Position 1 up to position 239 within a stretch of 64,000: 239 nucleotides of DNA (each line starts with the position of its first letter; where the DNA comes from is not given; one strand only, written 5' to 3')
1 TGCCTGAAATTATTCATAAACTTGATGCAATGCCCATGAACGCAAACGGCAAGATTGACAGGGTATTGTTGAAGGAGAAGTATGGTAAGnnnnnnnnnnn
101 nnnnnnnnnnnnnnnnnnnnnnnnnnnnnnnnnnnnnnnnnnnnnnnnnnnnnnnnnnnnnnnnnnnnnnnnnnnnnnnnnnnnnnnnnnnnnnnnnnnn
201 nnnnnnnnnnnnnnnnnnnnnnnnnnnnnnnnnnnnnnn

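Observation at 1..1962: Dissociated NRPS-like A-F-T module with an AAC(3)-family transferase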

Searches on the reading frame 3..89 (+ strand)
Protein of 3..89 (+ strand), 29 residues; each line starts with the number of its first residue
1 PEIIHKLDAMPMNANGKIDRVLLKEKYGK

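Call 3: search_protein_families(library=pfam, proteins=[window:3-89:+], max_evalue=0.01)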
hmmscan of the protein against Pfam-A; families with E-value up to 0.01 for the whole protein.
window:3-89:+ (29 aa): 0 families

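Call 4: search_protein_families(library=ncbifam, proteins=[window:3-89:+], max_evalue=0.01)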
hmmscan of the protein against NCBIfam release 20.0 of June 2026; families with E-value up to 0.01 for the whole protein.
window:3-89:+ (29 aa): 2 families
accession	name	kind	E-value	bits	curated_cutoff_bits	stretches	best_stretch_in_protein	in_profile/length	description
NF004837.0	PRK06187.1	subfamily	0.00095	17.5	476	1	1-27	496-522/531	long-chain-fatty-acid--CoA ligase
TIGR03098.1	ligase_PEP_1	hypoth_equivalog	0.0012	17.4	592.35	1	1-25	492-516/517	acyl-CoA ligase (AMP-forming), exosortase A system-associated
